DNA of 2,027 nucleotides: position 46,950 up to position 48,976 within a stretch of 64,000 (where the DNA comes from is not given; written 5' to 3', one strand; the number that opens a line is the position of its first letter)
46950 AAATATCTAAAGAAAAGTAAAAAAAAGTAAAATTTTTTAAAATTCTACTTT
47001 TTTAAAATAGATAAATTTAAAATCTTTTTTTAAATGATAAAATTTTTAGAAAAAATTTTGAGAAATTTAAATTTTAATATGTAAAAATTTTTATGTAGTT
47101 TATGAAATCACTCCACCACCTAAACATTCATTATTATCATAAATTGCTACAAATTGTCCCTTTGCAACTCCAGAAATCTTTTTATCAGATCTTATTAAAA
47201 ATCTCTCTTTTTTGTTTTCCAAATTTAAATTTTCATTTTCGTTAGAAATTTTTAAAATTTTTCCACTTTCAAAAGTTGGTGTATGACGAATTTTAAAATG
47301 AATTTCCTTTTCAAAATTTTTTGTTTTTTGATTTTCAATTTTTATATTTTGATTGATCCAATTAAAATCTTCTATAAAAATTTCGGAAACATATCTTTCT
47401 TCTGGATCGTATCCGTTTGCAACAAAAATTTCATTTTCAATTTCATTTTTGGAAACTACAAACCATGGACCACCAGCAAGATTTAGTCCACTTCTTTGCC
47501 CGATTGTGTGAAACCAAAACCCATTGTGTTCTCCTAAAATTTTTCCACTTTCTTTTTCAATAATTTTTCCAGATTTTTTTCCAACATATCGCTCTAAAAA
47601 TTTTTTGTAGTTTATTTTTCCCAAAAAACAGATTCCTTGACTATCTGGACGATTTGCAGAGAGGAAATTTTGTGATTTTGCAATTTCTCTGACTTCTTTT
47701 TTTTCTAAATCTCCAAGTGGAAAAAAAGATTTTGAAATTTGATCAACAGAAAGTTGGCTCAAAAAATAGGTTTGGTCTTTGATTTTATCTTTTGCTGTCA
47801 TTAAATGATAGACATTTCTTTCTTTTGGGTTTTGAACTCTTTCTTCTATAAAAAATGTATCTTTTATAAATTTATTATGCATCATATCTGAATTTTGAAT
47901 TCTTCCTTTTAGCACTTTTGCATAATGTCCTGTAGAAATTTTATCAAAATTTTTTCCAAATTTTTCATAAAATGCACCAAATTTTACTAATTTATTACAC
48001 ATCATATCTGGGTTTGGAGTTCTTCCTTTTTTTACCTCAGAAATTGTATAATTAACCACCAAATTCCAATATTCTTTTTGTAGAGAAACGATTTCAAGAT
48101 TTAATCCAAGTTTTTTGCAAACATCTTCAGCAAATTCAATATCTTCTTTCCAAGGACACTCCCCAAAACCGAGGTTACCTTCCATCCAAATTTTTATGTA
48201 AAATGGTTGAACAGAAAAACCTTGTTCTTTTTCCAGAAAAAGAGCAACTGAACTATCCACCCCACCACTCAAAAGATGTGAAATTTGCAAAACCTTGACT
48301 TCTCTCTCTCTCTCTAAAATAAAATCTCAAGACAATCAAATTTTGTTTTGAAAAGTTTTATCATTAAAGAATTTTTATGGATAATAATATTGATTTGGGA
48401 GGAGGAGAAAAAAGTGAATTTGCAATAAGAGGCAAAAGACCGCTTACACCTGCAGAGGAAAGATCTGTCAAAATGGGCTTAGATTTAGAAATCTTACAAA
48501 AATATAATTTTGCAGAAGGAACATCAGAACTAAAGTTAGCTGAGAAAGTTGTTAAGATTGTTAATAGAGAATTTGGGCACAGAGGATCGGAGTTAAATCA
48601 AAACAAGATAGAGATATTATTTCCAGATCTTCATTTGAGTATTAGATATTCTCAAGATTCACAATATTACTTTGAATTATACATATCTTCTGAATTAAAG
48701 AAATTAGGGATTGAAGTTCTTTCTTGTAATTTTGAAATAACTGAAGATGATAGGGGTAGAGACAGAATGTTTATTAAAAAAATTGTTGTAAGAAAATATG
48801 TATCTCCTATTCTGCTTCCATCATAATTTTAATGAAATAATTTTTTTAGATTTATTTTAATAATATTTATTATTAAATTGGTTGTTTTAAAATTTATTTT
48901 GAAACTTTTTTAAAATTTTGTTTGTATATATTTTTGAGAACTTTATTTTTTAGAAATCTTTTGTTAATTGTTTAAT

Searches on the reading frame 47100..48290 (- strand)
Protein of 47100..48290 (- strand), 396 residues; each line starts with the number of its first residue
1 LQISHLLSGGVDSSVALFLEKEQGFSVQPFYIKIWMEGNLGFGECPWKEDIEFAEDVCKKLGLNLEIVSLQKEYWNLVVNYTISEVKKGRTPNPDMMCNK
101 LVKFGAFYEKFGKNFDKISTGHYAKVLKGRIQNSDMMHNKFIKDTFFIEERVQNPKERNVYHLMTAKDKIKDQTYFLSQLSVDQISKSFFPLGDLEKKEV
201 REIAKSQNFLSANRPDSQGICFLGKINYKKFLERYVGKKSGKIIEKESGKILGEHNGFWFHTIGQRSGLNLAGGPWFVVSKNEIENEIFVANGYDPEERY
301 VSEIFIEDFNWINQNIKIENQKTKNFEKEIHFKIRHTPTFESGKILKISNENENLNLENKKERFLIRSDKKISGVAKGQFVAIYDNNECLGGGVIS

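Call 15: search_protein_families(library=pfam, proteins=[window:47100-48290:-], max_evalue=0.01)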
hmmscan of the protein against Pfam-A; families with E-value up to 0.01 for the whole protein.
window:47100-48290:- (396 aa): 5 families
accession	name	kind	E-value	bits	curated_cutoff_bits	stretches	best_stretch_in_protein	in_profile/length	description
PF03054.22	tRNA_Me_trans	-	4.7e-65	219.5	20.6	1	2-225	2-202/202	tRNA methyl transferase HUP domain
PF20259.3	tRNA_Me_trans_M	-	1.8e-23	82.3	27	1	229-291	1-65/66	tRNA methyl transferase PRC-barrel domain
PF20258.4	tRNA_Me_trans_C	-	2.5e-13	50.6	20.6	1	302-395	2-77/77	Aminomethyltransferase beta-barrel domain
PF06508.19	QueC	-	0.0039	17.2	22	0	6-71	5-61/210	Queuosine biosynthesis protein QueC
PF00733.27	Asn_synthase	-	0.0065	16.6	21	1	4-71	21-81/354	Asparagine synthase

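Call 51: find_encoding_contigs(protein=window:47100-48290:-, flank=3000, max_places=10)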
Protein window:47100-48290:- (396 aa): 2 contigs read that carry it; 1 place shown.
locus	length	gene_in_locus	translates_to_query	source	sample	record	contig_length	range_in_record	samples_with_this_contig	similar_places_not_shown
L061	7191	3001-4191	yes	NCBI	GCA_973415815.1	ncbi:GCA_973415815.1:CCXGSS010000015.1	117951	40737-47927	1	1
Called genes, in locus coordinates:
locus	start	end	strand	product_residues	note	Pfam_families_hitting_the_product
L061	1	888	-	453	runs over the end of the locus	PF01926:MMR_HSR1, PF02421:FeoB_N, PF04548:AIG1 (weak), PF00025:Arf, PF01926:MMR_HSR1, PF02421:FeoB_N, PF00009:GTP_EFTU, PF14714:KH_dom-like, +5 more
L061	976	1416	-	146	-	-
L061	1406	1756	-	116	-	-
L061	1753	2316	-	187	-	PF07638:Sigma70_ECF (faint), PF12645:HTH_16 (weak), PF04542:Sigma70_r2, PF08281:Sigma70_r4_2, PF04545:Sigma70_r4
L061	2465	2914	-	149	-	-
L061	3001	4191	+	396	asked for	PF03054:tRNA_Me_trans, PF20259:tRNA_Me_trans_M, PF20258:tRNA_Me_trans_C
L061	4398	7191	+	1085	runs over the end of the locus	PF00133:tRNA-synt_1, PF01406:tRNA-synt_1e (faint), PF09334:tRNA-synt_1g (weak), PF08264:Anticodon_1, PF19302:DUF5915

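Call 52: find_encoding_contigs(protein=window:47100-48260:-, flank=3000, max_places=10)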
Protein window:47100-48260:- (386 aa): no gene with exactly this product is on record in the collection.

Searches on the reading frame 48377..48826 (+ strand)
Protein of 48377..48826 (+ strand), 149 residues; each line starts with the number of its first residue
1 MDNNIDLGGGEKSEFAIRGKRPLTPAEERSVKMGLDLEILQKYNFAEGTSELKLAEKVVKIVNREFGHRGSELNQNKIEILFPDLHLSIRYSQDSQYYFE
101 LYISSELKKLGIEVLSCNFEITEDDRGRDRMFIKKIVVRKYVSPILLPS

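Call 15: search_protein_families(library=pfam, proteins=[window:48377-48826:+], max_evalue=0.01)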
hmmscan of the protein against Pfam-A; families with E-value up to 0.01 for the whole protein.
window:48377-48826:+ (149 aa): 0 families

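Call 33: search_protein_families(library=ncbifam, proteins=[window:48377-48826:+], max_evalue=0.01)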
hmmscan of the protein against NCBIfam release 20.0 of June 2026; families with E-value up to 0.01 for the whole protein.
window:48377-48826:+ (149 aa): 0 families

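Call 38: find_homologous_proteins(query=window:48377-48826:+, max_evalue=0.01)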
Query window:48377-48826:+ (149 aa): 1 proteins with E <= 0.01 among 35 candidates.
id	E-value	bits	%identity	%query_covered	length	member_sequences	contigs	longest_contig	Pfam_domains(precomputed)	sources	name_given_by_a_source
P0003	6.5e-91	320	100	100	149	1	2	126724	-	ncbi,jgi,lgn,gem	-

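Call 43: find_encoding_contigs(protein=window:48377-48826:+, flank=10000, max_places=10)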
Protein window:48377-48826:+ (149 aa): 4 contigs read that carry it; 3 places shown.
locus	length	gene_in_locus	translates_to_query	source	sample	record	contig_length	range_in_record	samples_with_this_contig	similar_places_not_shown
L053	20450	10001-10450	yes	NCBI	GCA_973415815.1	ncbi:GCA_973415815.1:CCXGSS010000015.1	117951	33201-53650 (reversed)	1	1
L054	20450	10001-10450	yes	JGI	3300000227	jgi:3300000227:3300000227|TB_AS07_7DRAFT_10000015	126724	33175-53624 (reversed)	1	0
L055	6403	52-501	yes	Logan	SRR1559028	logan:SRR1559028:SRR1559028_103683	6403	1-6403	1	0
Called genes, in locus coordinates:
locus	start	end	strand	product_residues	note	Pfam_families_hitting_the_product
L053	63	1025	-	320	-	PF01435:Peptidase_M48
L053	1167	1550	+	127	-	-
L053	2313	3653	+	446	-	PF02403:Seryl_tRNA_N, PF00587:tRNA-synt_2b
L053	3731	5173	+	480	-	PF05958:tRNA_U5-meth_tr, PF05175:MTS, PF02475:TRM5-TYW2_MTfase (weak), PF03602:Cons_hypoth95 (weak), PF06325:PrmA (weak), PF09445:Methyltransf_15 (faint), PF13649:Methyltransf_25 (weak), PF13847:Methyltransf_31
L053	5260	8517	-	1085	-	PF00133:tRNA-synt_1, PF01406:tRNA-synt_1e (faint), PF09334:tRNA-synt_1g (weak), PF08264:Anticodon_1, PF19302:DUF5915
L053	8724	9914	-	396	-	PF03054:tRNA_Me_trans, PF20259:tRNA_Me_trans_M, PF20258:tRNA_Me_trans_C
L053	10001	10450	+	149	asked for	-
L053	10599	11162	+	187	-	PF07638:Sigma70_ECF (faint), PF12645:HTH_16 (weak), PF04542:Sigma70_r2, PF08281:Sigma70_r4_2, PF04545:Sigma70_r4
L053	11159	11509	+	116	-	-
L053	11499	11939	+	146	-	-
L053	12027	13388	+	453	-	PF01926:MMR_HSR1, PF02421:FeoB_N, PF04548:AIG1 (weak), PF00025:Arf, PF01926:MMR_HSR1, PF02421:FeoB_N, PF00009:GTP_EFTU, PF14714:KH_dom-like, +5 more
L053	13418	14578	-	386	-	PF01098:FTSW_RODA_SPOVE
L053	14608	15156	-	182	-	-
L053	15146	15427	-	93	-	-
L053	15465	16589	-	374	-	PF13528:Glyco_trans_1_3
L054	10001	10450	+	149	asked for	-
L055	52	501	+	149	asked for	-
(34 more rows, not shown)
